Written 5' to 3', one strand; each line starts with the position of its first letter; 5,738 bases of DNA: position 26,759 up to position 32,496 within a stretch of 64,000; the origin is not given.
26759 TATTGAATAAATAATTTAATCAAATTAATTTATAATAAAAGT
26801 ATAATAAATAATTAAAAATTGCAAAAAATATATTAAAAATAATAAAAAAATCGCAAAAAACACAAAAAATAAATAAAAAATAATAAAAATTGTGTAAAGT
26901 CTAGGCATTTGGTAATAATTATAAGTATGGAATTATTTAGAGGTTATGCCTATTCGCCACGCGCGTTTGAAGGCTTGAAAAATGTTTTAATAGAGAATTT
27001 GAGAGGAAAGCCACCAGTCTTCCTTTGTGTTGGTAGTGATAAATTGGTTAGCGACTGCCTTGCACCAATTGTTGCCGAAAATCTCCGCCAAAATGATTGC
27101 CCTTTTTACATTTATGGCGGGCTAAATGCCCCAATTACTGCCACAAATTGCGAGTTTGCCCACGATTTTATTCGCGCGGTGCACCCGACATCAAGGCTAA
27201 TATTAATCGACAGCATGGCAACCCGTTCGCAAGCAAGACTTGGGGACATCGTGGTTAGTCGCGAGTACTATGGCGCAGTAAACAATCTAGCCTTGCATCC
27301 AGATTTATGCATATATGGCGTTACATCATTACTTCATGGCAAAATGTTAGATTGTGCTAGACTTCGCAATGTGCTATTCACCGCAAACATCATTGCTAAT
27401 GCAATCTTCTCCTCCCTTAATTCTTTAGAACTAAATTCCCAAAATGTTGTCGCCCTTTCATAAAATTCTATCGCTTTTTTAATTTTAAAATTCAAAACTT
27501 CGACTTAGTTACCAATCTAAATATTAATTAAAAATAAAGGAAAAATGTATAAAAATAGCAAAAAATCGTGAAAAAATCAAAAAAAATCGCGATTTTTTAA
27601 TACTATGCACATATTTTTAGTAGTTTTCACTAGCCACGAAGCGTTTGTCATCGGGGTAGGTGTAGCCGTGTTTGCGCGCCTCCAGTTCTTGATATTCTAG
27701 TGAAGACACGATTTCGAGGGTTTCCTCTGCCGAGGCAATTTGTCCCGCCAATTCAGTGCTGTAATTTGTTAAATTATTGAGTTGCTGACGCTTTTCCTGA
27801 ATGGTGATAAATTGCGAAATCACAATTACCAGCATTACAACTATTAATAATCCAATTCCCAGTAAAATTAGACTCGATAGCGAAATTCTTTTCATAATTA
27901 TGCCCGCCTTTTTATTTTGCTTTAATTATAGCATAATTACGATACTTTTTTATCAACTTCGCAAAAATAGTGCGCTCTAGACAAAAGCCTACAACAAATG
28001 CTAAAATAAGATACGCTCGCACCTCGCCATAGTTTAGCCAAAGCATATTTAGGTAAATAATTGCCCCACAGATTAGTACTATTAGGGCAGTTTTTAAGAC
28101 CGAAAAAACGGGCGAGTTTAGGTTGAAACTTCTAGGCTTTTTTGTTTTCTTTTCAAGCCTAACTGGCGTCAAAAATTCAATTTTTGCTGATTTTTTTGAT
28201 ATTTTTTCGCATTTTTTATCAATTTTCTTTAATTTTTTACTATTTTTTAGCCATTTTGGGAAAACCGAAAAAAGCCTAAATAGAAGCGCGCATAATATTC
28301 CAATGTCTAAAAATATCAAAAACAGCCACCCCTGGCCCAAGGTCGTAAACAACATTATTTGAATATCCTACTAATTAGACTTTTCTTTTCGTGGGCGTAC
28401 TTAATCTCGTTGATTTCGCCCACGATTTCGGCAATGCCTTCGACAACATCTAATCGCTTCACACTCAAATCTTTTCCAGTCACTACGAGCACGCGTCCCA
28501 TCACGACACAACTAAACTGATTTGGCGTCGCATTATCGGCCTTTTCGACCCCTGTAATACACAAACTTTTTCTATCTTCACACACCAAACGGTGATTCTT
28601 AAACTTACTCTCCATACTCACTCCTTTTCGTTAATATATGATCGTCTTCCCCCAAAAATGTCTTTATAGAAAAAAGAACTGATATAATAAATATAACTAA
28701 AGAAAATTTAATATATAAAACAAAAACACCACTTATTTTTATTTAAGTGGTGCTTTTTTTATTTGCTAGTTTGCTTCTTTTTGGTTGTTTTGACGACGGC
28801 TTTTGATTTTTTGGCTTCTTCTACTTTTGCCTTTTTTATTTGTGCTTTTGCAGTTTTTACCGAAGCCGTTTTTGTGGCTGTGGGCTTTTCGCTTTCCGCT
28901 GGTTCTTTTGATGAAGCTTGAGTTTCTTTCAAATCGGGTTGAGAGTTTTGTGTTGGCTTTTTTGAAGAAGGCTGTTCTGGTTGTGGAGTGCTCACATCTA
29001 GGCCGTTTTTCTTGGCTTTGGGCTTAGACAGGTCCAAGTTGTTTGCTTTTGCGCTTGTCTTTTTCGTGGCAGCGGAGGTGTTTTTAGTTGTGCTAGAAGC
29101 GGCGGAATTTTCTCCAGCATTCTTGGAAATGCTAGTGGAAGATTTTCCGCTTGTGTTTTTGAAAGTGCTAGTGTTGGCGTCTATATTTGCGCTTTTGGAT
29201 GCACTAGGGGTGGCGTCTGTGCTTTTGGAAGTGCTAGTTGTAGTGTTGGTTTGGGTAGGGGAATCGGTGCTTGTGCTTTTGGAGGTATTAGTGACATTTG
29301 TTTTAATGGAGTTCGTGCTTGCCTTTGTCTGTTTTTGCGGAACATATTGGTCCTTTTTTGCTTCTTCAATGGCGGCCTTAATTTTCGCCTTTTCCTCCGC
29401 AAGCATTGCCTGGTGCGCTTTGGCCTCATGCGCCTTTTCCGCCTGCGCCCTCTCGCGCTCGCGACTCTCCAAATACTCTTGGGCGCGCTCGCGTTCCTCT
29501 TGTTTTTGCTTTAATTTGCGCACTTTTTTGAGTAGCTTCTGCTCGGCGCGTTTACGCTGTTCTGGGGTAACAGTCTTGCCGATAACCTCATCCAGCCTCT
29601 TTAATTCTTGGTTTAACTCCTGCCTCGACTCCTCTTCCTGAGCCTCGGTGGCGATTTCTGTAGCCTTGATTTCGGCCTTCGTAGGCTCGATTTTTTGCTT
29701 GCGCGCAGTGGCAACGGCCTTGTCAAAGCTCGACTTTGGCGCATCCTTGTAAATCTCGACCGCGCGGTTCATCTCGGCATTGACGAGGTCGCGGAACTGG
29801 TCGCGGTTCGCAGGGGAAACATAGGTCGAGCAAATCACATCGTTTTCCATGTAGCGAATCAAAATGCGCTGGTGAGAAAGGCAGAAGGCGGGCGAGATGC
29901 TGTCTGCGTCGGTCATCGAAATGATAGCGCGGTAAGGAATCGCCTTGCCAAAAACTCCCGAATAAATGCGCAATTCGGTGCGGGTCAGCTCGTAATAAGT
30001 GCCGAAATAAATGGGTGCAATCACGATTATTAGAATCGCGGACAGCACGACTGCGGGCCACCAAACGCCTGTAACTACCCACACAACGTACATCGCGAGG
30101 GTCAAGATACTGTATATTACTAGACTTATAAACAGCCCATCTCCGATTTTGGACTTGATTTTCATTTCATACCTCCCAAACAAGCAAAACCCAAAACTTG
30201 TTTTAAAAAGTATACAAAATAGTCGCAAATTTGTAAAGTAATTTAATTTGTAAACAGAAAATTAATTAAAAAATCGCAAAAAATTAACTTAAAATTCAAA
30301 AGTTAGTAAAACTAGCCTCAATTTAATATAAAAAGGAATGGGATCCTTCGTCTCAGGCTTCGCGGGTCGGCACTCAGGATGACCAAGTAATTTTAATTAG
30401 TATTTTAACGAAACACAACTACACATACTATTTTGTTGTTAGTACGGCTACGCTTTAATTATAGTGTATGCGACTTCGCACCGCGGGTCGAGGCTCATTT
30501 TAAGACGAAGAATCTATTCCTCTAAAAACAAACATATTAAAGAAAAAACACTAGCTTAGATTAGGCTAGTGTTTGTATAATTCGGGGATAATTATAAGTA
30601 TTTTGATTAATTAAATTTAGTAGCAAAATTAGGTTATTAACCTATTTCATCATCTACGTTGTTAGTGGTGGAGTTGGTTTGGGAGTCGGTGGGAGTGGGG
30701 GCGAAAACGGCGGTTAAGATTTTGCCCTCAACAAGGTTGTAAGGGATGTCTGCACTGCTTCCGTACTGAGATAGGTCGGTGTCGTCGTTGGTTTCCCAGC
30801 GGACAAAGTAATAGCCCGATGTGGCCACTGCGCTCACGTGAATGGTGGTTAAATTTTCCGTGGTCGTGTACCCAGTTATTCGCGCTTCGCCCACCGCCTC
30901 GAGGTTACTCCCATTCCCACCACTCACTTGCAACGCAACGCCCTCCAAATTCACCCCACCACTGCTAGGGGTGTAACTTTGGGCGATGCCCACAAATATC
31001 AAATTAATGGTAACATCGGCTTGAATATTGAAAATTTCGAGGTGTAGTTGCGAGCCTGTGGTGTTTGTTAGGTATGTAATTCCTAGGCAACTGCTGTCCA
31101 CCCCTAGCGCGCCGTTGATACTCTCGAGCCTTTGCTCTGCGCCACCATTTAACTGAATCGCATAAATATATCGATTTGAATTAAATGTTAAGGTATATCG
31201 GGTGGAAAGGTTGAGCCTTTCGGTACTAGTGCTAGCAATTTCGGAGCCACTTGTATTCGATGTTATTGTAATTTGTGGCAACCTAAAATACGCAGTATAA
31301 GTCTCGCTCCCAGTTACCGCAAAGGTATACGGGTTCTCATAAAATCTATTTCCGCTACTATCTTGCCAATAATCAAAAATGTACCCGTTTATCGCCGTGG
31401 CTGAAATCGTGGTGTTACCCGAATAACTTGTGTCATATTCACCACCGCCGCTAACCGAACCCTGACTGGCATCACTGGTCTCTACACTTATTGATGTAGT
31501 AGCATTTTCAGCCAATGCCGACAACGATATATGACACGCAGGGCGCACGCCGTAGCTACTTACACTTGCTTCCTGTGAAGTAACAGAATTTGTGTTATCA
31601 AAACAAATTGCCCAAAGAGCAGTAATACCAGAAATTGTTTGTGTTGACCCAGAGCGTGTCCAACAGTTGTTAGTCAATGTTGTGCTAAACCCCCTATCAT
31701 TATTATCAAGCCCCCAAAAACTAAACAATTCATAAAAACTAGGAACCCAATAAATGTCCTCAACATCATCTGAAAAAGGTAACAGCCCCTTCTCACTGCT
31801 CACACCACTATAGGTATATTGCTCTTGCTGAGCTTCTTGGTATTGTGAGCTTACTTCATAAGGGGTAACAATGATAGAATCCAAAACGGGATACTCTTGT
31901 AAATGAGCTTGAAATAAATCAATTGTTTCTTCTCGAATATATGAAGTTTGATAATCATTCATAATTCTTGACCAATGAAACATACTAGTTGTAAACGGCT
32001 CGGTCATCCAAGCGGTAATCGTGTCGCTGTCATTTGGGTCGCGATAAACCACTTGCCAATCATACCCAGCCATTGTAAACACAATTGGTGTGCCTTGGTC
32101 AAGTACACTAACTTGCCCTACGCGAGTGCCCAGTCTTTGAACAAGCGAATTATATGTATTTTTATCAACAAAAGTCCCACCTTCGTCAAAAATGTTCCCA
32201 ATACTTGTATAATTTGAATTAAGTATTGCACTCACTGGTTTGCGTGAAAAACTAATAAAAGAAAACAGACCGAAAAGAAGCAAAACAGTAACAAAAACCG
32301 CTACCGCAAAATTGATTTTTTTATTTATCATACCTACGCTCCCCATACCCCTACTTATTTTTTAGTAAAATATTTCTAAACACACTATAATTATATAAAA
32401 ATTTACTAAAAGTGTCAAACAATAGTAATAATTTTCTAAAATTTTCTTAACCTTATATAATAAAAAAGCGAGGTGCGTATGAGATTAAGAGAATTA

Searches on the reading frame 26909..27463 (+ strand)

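Call 86: search_protein_families(library=pfam, proteins=[window:26909-27463:+], max_evalue=0.0001)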
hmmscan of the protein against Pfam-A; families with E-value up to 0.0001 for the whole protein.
window:26909-27463:+ (184 aa): 1 family
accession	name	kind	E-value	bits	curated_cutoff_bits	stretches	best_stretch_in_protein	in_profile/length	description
PF06866.16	DUF1256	-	9.6e-19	67.8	27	1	14-164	4-163/164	Protein of unknown function (DUF1256)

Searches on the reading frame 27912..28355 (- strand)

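Call 86: search_protein_families(library=pfam, proteins=[window:27912-28355:-], max_evalue=0.0001)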
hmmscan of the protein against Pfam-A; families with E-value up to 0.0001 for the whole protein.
window:27912-28355:- (147 aa): 1 family
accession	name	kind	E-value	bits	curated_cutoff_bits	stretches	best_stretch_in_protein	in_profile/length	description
PF09578.15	Spore_YabQ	-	5.1e-09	36.6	27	1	81-131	28-78/79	Spore cortex protein YabQ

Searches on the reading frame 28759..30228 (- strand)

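Call 15: search_protein_families(library=pfam, proteins=[window:28759-30228:-])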
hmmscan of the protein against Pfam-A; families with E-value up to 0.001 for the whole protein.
window:28759-30228:- (489 aa): 1 family
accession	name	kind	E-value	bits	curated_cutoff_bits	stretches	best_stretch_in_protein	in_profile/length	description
PF06713.17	bPH_4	-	6.9e-10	39.3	22.9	1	77-150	1-71/74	Bacterial PH domain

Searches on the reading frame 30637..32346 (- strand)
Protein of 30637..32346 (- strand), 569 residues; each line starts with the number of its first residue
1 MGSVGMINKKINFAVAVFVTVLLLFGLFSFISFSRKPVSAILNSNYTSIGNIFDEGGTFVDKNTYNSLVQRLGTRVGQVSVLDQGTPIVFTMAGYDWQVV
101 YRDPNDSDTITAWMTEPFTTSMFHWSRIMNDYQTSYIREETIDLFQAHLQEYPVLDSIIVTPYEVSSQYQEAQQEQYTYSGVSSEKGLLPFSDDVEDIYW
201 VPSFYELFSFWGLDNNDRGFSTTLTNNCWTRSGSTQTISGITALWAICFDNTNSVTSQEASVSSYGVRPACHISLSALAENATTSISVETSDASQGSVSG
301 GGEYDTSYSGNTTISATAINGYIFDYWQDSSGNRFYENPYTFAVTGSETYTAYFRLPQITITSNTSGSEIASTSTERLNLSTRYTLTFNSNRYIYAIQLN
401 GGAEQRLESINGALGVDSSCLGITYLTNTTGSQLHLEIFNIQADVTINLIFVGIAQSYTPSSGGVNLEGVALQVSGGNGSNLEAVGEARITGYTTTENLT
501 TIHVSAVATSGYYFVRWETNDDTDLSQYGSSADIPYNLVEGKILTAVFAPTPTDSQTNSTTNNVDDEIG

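Call 15: search_protein_families(library=pfam, proteins=[window:30637-32346:-])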
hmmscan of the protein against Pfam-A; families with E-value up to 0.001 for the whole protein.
window:30637-32346:- (569 aa): 1 family
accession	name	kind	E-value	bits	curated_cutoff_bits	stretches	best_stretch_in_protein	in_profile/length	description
PF18998.6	Flg_new_2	-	8.8e-12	45.3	23.6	2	287-355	2-70/73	Divergent InlB B-repeat domain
